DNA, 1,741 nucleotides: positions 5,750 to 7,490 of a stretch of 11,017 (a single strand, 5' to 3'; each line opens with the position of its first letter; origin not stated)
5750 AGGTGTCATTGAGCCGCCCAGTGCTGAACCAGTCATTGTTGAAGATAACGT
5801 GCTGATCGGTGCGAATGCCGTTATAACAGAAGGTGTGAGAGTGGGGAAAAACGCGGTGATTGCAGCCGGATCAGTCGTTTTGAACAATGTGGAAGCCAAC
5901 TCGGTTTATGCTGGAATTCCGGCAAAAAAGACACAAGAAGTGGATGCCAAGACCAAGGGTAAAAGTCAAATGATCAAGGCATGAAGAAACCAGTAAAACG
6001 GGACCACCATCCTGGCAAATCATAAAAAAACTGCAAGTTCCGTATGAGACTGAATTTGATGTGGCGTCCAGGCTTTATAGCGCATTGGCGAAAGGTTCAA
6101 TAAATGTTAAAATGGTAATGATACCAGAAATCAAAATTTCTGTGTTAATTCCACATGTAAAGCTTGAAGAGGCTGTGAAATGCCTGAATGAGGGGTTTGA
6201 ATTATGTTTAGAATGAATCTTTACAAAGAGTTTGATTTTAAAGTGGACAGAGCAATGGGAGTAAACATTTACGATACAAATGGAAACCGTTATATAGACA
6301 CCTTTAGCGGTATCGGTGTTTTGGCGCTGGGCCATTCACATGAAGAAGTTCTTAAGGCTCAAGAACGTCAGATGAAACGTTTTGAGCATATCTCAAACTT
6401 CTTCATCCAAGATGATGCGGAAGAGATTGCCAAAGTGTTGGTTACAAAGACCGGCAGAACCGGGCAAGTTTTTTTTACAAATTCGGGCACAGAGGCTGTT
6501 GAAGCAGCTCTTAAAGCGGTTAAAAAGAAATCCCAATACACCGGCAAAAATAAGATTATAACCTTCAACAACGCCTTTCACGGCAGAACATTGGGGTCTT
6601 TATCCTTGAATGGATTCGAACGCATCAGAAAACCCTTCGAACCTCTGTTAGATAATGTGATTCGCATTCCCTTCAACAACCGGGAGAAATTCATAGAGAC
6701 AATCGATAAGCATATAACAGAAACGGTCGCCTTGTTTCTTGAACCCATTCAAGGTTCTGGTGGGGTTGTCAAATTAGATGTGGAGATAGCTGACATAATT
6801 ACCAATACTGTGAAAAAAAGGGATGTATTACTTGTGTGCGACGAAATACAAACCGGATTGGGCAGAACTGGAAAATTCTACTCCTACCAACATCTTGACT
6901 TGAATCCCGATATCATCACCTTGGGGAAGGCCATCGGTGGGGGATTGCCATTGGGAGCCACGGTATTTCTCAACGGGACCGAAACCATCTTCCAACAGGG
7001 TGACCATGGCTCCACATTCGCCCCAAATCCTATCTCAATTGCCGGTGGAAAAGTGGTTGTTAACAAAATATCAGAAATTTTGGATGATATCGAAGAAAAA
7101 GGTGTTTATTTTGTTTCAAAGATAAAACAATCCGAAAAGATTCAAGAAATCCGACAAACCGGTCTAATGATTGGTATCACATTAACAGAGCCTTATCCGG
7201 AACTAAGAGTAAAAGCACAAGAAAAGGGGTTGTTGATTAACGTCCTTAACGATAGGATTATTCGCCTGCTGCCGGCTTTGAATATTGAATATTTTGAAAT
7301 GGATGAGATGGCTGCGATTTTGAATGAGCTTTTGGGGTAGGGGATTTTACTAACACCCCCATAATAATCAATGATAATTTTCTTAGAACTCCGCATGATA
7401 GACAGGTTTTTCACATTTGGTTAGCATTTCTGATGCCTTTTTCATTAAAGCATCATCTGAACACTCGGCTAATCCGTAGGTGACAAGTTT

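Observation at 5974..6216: Aspartokinase ACT-domain remnant between dapH and the aminotransferase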

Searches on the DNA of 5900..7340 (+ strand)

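Call 53: search_rna_families(source=L003, start=9700, end=10100, threshold=evalue, max_evalue=1)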
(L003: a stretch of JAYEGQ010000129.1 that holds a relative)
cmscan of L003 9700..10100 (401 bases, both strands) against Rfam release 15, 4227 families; matches with E-value up to 1: 0.
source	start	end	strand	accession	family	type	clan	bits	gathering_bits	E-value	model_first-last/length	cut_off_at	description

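Call 54: search_rna_families(source=window, start=5900, end=6300, threshold=evalue, max_evalue=1)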
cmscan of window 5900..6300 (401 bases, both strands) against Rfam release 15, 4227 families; matches with E-value up to 1: 0.
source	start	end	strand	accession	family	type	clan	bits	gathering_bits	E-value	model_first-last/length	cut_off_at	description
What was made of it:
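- There is no Rfam match (calls 53-54) and no transcription data.
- Tried and rejected: None at E up to 1 (calls 53-54).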

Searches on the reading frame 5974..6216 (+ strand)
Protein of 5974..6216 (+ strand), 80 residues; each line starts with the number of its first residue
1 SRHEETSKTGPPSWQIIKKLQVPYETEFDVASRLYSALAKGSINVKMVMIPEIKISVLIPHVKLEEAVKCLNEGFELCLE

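Call 6: search_protein_families(library=pfam, proteins=[window:5974-6216:+], max_evalue=0.01)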
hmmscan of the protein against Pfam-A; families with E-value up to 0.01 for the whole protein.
window:5974-6216:+ (80 aa): 2 families
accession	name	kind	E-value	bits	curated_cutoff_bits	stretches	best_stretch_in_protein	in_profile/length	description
PF22468.2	ACT_9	-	2.9e-10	40.2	27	1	29-75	13-61/61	ACT domain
PF13840.12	ACT_7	-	2.7e-06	27.5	27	1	30-73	23-65/65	ACT domain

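Call 14: search_solved_structures(query=window:5974-6213:+, max_evalue=1, show_alignments=2)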
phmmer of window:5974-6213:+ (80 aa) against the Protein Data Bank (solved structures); distinct sequences matched with E-value up to 1: 14.
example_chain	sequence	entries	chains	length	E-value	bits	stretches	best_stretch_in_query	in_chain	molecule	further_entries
3l76_A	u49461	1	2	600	3.8e-10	43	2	30-77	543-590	Aspartokinase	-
5yei_D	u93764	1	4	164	8.7e-09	38.7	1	24-77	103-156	Aspartokinase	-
5yei_C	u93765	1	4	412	3.9e-08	36.6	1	25-77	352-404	Aspartokinase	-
2dt9_A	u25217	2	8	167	1.6e-05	28.3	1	28-77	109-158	Aspartokinase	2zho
2re1_A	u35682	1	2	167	2.8e-05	27.6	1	26-77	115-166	Aspartokinase, alpha and beta subunits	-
3ab4_B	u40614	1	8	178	0.0001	25.8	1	30-77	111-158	Aspartokinase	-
2dtj_A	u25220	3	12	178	0.00011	25.7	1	30-77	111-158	Aspartokinase | Aspartokinase LysC beta subunit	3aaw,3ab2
3s1t_A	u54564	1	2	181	0.0005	23.6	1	31-77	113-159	Aspartokinase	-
4go5_X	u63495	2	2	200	0.00068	23.2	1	31-77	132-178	Aspartokinase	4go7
3ab4_A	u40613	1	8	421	0.0012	22.4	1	30-77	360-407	Aspartokinase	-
3aaw_A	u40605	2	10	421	0.0013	22.3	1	30-77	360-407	Aspartokinase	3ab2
3c1m_A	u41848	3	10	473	0.14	15.8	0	30-75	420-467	Probable aspartokinase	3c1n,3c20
2hmf_A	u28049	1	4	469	0.14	15.8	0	30-75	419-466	Probable aspartokinase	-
3tvi_A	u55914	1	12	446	0.2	15.3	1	29-75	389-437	Aspartokinase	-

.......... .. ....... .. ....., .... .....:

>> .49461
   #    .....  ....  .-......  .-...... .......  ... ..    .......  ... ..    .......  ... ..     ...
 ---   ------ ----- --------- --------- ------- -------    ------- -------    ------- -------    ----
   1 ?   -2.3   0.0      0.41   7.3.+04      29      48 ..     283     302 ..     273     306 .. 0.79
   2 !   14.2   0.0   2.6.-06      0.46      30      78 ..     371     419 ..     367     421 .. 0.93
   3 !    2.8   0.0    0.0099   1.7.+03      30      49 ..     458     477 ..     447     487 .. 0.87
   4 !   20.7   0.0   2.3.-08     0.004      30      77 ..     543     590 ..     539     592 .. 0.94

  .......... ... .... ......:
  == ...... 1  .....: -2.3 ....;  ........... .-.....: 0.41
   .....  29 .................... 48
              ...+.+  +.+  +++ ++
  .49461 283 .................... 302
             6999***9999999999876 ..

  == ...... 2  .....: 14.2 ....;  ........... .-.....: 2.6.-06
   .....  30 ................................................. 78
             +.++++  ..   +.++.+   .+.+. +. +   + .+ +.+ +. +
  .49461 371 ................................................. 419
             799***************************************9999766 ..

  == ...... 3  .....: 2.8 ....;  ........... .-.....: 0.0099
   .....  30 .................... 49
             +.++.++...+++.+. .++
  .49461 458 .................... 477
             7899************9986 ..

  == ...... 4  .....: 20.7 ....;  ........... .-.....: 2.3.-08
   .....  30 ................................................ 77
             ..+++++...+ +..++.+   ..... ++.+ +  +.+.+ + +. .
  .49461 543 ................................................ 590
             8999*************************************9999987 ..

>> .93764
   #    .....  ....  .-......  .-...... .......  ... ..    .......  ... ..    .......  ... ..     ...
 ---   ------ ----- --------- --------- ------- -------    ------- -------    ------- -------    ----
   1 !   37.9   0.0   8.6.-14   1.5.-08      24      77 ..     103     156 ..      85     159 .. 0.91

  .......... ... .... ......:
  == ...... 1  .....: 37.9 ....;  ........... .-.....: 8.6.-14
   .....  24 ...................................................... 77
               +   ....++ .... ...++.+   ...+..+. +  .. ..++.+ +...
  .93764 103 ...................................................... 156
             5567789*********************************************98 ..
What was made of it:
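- Closest known: Aspartokinase beta subunit made from an internal in-frame start. Same: It is a C-terminal ACT-domain piece of aspartokinase that matches these chains (call 14).
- Checked: PDB aspartokinases: 3l76 at 3.8e-10 and 5yei at 8.7e-9 (call 14).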

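Call 27: search_protein_families(library=ncbifam, proteins=[window:5974-6213:+], max_evalue=0.01)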
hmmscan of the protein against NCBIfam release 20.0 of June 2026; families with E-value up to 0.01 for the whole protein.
window:5974-6213:+ (80 aa): 10 families
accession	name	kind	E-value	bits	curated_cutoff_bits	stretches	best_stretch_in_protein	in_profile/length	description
NF005155.0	PRK06635.1-4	equivalog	2.3e-10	40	346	1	25-77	351-403/407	aspartate kinase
NF005656.0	PRK07431.1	equivalog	1.3e-08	33.8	657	1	29-77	363-411/587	aspartate kinase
NF005156.0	PRK06635.1-5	equivalog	7.7e-08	31.5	594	1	29-77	354-402/411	aspartate kinase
NF005153.0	PRK06635.1-1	equivalog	1.2e-07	31.1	585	1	27-77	357-407/421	aspartate kinase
NF005154.0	PRK06635.1-2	equivalog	1.5e-07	31.1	376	1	26-77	353-404/407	aspartate kinase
TIGR00657.1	asp_kinases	subfamily_domain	2.5e-06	26.9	208.7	1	28-76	393-441/442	aspartate kinase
NF004938.0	PRK06291.1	equivalog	5.6e-05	22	528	1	30-77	414-463/468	aspartate kinase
TIGR00656.1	asp_kin_monofn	equivalog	0.00039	19.5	402.25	1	29-75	281-404/407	aspartate kinase, monofunctional class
NF005158.0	PRK06635.2-2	equivalog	0.0011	18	717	1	31-75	354-398/401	aspartate kinase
NF006959.0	PRK09436.1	equivalog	0.002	16.2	726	1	28-75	410-459/819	bifunctional aspartate kinase/homoserine dehydrogenase I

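Call 28: find_homologous_proteins(query=window:5974-6213:+, max_evalue=0.001)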
Query seq(80 aa) (80 aa): 1 proteins with E <= 0.001 among 1 candidates.
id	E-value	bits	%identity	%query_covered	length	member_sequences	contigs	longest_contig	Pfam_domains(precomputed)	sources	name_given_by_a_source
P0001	7.8e-23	98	98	64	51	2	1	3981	PF22468.3,PF13840.13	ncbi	ncbi:MAG: ACT domain-containing protein [Thermotogota bacterium]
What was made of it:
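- No homologous short protein exists in 5.8 billion sequences apart from these two MAG entries (call 28).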

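Call 29: list_cluster_members(proteins=[P0001])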
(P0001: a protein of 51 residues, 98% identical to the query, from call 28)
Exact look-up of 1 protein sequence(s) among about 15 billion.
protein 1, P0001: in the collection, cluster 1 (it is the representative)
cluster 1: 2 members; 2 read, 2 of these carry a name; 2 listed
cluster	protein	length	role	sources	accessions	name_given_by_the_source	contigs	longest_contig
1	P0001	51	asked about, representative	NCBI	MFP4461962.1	MAG: ACT domain-containing protein [Thermotogota bacterium]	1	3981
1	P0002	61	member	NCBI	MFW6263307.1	MAG: ACT domain-containing protein [Thermotogota bacterium]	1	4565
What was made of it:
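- NCBI's pipeline calls it 'ACT domain-containing protein' in both public MAGs (call 29).
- Tried and rejected: Only the two MAG entries were found (calls 28-29).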

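Call 31: find_encoding_contigs(protein=P0002, flank=10000, max_places=10)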
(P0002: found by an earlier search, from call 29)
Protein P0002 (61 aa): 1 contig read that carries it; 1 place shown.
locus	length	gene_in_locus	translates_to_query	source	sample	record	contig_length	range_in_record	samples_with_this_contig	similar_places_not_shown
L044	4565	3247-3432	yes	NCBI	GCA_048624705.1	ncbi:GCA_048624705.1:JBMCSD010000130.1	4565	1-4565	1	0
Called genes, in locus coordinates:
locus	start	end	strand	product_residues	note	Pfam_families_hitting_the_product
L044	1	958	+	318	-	PF01118:Semialdhyde_dh, PF02774:Semialdhyde_dhC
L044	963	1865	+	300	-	PF00701:DHDPS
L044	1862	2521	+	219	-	PF01113:DapB_N, PF05173:DapB_C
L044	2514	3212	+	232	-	PF08503:DapH_N, PF25087:GMPPB_C (faint), PF25084:LbH_EIF2B, PF00132:Hexapep, PF14602:Hexapep_2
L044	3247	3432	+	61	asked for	PF13840:ACT_7 (weak), PF22468:ACT_9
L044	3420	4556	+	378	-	PF00202:Aminotran_3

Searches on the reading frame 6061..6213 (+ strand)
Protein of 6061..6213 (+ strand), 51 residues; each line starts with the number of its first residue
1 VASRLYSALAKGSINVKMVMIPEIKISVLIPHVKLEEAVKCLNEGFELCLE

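Call 15: find_encoding_contigs(protein=window:6061-6213:+, flank=10000, max_places=10)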
Protein seq(51 aa) (51 aa): 1 contig read that carries it; 1 place shown.
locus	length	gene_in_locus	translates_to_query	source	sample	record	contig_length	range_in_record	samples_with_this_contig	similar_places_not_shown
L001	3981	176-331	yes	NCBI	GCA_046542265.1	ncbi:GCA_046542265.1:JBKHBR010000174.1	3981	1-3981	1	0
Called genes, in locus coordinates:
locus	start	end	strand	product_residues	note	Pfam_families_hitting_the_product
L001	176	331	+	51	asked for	PF13840:ACT_7 (weak), PF22468:ACT_9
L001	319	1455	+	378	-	PF00202:Aminotran_3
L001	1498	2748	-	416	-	PF13527:Acetyltransf_9, PF17668:Acetyltransf_17 (weak)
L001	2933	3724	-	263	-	PF04454:Linocin_M18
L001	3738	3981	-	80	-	PF22277:EncFtn-like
